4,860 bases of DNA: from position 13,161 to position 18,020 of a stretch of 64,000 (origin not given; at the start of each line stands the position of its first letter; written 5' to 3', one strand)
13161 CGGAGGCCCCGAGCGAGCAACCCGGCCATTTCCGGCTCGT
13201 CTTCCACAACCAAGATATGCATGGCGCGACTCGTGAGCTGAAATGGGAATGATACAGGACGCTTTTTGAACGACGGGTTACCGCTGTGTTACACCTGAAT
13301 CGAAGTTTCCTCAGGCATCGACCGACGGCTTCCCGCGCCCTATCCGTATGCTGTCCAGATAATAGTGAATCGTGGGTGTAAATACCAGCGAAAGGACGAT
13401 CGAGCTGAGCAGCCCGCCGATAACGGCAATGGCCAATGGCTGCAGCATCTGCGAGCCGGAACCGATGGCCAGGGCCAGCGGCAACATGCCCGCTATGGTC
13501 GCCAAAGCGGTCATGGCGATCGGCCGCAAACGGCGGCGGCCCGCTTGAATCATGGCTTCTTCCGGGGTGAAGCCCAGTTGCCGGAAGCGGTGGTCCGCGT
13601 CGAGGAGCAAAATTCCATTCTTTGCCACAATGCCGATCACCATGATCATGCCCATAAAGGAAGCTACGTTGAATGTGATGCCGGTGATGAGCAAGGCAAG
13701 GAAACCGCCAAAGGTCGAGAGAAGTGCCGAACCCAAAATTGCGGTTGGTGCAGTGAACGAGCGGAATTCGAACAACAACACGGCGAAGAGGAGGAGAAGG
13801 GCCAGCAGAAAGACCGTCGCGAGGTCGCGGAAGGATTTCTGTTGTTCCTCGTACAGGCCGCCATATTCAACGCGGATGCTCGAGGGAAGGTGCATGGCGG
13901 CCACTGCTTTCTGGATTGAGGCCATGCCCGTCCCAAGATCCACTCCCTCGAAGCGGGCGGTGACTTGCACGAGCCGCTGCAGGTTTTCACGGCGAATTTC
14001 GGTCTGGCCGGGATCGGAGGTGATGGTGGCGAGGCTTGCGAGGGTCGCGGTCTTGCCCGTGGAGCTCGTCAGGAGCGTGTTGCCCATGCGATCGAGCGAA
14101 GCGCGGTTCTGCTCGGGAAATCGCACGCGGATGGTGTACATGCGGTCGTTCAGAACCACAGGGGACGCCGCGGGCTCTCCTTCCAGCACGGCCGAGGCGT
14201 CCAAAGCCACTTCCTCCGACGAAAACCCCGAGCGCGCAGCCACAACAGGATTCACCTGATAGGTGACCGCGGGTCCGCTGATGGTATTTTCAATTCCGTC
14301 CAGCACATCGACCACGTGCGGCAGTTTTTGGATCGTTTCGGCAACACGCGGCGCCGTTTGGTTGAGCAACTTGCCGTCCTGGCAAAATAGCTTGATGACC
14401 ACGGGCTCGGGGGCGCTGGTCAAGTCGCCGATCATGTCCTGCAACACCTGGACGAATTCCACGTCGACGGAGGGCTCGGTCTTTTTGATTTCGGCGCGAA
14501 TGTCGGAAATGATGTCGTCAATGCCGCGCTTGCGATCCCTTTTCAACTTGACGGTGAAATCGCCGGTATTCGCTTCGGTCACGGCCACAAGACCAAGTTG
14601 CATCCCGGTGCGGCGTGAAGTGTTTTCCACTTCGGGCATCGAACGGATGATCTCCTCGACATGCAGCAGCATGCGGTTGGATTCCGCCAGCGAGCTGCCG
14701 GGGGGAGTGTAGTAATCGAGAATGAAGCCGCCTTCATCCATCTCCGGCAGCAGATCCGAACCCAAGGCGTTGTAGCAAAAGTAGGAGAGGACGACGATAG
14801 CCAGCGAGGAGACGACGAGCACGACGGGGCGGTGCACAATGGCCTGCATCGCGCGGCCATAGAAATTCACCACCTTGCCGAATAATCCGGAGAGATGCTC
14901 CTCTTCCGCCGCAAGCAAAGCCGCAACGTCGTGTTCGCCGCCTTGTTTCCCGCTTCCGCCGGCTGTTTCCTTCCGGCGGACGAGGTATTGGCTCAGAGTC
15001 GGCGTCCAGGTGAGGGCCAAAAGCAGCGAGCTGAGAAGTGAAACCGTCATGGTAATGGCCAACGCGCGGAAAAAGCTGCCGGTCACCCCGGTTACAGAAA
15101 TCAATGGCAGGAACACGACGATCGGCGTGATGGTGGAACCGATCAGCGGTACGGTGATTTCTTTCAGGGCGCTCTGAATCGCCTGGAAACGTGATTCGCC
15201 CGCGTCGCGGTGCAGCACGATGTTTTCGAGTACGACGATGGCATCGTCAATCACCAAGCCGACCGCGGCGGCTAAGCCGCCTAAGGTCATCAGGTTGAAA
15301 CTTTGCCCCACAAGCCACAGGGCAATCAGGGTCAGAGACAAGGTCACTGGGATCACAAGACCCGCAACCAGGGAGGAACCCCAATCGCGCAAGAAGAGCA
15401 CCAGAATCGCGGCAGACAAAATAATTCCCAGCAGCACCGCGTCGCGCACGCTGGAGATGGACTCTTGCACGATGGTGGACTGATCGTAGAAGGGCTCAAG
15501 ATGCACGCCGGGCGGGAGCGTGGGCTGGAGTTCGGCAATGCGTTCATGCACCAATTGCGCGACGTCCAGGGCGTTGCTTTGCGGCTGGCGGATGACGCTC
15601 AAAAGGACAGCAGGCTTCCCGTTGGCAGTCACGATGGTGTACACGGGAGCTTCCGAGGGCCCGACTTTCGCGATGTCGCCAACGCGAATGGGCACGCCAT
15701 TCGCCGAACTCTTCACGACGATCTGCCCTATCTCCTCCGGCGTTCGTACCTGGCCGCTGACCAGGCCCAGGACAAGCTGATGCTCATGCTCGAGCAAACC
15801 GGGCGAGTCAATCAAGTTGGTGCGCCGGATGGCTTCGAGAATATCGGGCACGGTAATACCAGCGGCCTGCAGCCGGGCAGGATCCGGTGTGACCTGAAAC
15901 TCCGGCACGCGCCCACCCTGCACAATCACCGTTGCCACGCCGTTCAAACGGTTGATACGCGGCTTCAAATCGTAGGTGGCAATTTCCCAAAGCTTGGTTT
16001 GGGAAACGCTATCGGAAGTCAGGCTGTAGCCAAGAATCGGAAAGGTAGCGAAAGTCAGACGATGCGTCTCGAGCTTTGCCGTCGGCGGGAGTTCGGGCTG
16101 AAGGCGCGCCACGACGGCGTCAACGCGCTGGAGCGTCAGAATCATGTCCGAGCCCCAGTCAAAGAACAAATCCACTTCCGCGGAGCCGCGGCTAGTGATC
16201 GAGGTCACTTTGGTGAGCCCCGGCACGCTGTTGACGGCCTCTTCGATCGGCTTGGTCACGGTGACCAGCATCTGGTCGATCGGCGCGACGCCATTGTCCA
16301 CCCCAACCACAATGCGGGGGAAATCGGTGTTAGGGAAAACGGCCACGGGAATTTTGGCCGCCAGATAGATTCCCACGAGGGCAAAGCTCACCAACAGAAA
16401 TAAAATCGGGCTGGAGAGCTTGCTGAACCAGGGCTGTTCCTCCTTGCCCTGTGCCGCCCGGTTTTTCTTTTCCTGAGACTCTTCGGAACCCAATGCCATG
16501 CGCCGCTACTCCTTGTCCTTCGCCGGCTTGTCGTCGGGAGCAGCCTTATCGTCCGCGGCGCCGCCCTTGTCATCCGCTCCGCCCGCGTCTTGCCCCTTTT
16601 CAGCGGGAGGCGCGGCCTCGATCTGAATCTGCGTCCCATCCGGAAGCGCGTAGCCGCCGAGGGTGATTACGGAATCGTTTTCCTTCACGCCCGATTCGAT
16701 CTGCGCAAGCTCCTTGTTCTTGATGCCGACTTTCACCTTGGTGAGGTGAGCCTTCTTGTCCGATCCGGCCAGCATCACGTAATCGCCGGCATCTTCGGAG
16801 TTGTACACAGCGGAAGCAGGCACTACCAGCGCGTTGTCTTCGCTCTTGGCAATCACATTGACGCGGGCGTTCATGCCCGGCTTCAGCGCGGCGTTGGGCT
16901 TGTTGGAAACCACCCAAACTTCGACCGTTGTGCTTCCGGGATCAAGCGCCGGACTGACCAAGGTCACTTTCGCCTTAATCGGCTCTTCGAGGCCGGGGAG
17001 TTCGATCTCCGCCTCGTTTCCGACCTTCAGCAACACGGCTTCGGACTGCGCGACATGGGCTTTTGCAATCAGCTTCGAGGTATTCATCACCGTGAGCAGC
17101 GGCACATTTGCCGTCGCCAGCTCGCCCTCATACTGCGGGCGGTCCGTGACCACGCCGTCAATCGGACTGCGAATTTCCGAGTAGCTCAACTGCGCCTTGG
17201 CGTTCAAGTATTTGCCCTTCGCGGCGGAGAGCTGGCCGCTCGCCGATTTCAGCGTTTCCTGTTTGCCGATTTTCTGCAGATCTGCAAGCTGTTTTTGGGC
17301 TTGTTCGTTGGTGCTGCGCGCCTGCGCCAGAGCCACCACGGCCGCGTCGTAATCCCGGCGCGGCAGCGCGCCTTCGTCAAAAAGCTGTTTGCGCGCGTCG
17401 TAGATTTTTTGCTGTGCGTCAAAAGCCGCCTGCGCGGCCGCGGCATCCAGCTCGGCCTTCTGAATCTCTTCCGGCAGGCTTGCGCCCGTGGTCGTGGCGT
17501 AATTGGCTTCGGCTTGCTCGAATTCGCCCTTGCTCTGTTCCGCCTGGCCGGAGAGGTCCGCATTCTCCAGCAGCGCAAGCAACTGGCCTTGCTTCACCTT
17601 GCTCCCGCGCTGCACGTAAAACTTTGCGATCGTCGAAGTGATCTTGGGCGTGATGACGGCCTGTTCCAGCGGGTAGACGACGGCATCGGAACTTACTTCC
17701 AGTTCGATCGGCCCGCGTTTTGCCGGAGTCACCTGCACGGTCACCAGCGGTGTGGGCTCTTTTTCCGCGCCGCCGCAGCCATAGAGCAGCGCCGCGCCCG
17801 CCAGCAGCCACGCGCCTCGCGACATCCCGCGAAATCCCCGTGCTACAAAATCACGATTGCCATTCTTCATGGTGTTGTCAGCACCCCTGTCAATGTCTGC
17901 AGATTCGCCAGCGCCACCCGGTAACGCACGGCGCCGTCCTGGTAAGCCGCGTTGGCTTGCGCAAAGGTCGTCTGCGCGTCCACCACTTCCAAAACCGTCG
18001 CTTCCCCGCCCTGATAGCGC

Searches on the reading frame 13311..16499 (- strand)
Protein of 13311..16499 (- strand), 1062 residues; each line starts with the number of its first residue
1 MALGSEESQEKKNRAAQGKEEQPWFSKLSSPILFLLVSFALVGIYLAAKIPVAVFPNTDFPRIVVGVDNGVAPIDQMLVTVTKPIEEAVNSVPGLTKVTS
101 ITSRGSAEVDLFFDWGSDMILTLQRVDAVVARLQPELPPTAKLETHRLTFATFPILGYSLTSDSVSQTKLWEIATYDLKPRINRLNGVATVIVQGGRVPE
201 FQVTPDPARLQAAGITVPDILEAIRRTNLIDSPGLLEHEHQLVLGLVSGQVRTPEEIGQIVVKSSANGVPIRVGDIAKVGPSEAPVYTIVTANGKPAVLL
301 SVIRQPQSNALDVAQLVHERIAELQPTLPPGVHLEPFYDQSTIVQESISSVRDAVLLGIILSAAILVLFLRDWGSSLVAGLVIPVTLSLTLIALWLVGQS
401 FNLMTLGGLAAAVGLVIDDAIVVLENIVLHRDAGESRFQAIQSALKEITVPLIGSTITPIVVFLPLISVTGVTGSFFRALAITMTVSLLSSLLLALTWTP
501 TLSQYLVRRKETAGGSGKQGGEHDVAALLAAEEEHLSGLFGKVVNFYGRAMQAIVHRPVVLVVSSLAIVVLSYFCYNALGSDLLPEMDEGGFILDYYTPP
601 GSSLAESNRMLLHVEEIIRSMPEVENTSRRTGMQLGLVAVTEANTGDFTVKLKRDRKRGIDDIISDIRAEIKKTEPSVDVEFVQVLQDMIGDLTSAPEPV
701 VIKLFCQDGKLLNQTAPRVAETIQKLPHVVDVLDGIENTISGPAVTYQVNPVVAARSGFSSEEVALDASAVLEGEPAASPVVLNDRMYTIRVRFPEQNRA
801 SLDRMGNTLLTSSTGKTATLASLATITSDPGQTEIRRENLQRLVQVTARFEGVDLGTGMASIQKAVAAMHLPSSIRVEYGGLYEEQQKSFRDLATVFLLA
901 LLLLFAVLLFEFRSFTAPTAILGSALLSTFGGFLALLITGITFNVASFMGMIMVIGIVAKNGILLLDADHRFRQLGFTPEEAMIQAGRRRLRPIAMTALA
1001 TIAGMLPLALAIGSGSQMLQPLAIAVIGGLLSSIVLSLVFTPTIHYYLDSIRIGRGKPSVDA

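Call 37: search_protein_families(library=pfam, proteins=[window:13311-16499:-], max_evalue=0.00001)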
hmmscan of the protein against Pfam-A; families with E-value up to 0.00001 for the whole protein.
window:13311-16499:- (1062 aa): 2 families
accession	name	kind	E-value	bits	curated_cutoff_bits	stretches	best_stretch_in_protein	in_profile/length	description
PF00873.25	ACR_tran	-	4.4e-221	736.9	28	1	32-1047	10-1019/1021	AcrB/AcrD/AcrF family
PF03176.21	MMPL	-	5.9e-09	35.7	20.5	1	859-1047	107-301/333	MMPL family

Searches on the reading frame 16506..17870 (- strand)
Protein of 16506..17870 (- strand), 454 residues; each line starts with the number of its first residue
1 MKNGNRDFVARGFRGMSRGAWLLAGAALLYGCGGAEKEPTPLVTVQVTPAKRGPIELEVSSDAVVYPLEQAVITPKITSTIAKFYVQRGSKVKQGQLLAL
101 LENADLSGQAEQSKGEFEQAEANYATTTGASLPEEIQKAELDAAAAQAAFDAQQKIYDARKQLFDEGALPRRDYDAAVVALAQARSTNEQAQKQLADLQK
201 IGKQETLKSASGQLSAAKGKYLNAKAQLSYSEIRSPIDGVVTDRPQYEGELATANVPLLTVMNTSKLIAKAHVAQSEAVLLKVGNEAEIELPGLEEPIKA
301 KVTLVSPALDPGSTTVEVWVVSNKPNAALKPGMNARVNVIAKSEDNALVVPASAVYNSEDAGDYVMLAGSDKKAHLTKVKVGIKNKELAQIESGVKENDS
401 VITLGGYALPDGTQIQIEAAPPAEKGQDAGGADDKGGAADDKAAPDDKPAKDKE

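Call 37: search_protein_families(library=pfam, proteins=[window:16506-17870:-], max_evalue=0.00001)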
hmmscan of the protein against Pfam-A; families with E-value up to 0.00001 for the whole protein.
window:16506-17870:- (454 aa): 2 families
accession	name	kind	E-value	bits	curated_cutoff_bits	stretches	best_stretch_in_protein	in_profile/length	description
PF16576.10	HlyD_D23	-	1.9e-20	73.5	30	1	70-335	19-214/214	Barrel-sandwich domain of CusB or HlyD membrane-fusion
PF13437.12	HlyD_3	-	5.8e-14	53.2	22.2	1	233-332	2-106/106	HlyD family secretion protein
